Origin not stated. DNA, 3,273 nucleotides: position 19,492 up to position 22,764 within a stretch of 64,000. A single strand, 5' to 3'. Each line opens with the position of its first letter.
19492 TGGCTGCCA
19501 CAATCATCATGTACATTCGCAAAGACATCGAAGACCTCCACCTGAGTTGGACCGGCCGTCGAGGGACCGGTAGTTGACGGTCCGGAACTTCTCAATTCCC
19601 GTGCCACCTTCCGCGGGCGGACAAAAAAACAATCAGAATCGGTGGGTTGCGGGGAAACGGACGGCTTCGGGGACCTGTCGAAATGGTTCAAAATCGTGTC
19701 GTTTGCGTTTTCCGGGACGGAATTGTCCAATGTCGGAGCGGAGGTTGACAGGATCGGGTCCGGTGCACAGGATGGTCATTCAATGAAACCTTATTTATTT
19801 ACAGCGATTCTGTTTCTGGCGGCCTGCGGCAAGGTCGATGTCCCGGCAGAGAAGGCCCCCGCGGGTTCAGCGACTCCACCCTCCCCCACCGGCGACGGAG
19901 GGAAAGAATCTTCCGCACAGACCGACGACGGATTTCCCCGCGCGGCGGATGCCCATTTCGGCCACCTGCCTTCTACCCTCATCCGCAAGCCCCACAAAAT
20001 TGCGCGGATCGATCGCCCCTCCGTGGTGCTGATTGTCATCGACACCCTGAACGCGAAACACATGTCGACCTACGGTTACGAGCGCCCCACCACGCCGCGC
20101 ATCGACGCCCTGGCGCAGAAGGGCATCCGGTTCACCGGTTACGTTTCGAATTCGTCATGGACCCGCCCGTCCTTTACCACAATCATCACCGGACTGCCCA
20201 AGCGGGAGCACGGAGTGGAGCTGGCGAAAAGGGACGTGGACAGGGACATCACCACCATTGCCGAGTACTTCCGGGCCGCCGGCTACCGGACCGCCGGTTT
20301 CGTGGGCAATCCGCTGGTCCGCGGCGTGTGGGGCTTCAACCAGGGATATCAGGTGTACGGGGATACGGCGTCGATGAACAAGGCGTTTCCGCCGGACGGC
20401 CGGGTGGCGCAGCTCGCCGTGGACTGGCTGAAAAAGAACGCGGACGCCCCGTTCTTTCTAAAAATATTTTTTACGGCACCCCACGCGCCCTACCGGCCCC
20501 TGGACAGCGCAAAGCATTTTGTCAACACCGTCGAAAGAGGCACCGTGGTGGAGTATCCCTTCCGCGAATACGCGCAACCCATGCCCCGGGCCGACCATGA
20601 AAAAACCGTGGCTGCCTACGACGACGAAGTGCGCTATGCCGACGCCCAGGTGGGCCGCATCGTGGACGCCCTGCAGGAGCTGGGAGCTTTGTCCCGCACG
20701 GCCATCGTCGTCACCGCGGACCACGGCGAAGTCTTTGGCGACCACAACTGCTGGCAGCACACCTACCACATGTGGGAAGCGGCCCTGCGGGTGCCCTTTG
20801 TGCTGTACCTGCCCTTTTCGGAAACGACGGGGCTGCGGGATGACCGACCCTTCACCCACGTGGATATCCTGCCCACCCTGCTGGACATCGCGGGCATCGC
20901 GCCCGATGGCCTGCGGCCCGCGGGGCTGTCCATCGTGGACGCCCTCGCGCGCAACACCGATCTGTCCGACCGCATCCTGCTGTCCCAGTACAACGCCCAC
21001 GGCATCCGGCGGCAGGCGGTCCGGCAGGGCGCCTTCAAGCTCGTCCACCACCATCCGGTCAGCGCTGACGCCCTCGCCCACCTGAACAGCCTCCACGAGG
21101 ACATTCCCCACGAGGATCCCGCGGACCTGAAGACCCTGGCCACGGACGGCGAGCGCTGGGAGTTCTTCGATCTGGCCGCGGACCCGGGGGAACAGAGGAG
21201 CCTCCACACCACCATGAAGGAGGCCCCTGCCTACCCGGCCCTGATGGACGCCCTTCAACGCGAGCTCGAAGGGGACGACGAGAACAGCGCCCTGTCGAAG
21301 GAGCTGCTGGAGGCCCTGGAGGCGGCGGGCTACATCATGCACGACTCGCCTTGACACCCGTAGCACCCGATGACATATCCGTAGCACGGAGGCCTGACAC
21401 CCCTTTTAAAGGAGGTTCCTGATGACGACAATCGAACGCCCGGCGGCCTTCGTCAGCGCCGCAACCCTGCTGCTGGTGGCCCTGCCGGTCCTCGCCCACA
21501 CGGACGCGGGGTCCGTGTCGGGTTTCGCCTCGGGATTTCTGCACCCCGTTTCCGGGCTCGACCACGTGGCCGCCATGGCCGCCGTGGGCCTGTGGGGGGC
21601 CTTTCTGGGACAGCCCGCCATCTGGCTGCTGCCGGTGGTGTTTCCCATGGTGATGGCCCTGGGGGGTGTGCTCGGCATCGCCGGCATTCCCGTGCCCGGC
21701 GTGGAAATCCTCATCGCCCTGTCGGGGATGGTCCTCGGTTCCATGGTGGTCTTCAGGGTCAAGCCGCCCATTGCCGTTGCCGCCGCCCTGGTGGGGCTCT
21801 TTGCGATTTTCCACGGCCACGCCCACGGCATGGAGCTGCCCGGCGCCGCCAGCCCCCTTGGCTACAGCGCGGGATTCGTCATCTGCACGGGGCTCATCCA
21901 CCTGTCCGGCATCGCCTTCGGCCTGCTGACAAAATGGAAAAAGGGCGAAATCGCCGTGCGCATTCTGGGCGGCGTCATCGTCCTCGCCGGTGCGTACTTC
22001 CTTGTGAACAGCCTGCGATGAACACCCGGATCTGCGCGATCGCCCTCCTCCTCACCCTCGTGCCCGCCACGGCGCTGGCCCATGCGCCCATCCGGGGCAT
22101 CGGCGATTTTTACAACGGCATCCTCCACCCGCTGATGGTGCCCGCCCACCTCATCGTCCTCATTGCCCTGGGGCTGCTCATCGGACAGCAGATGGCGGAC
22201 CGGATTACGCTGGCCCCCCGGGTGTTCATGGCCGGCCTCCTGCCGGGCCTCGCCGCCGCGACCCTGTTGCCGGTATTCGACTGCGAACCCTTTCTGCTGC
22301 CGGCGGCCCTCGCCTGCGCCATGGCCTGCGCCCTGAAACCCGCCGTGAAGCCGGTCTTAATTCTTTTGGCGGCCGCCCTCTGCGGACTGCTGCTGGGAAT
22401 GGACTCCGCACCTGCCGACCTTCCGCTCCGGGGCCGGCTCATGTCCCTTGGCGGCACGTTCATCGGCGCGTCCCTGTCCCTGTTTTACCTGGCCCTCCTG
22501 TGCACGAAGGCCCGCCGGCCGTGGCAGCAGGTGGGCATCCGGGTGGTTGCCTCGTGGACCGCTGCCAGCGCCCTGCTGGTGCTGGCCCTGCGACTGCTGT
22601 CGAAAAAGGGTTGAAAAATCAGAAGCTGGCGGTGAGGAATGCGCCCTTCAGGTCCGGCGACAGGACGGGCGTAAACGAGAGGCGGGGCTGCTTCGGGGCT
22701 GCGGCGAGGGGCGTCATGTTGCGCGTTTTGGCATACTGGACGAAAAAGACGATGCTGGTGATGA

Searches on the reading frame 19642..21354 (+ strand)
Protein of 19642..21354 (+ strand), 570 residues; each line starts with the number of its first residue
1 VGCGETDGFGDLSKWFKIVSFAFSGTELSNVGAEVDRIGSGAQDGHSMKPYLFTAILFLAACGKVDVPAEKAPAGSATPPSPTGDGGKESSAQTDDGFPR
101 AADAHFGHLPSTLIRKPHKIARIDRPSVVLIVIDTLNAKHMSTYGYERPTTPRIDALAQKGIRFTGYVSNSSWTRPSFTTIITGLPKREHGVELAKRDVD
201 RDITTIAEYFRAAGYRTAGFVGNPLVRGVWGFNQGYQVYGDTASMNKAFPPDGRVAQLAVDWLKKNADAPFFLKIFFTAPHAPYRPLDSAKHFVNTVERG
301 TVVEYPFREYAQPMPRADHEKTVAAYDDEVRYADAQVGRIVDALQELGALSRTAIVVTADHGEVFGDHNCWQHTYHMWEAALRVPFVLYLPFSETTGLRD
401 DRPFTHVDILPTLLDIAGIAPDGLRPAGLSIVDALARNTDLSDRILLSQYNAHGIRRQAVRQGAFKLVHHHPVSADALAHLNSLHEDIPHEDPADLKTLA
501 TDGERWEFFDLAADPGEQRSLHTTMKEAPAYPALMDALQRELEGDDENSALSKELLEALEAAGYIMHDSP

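Call 31: search_protein_families(library=pfam, proteins=[window:19642-21354:+], max_evalue=0.00001)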
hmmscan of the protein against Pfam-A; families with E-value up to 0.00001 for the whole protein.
window:19642-21354:+ (570 aa): 3 families
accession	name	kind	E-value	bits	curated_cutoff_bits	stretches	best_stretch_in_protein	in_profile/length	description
PF00884.28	Sulfatase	-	1.9e-51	175.6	25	1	126-419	1-301/301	Sulfatase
PF01663.27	Phosphodiest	-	9.8e-12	45.6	23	0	326-366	184-224/342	Type I phosphodiesterase / nucleotide pyrophosphatase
PF16347.10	SGSH_C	-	4.3e-09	37.1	29.3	0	371-472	5-111/154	N-sulphoglucosamine sulphohydrolase, C-terminal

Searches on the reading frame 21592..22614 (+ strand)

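Call 31: search_protein_families(library=pfam, proteins=[window:21592-22614:+], max_evalue=0.00001)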
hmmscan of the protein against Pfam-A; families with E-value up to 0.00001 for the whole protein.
window:21592-22614:+ (340 aa): 1 family
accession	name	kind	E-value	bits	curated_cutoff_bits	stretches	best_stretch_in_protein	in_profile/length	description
PF04955.18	HupE_UreJ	-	7.6e-10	39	23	1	153-327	2-176/179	HupE / UreJ protein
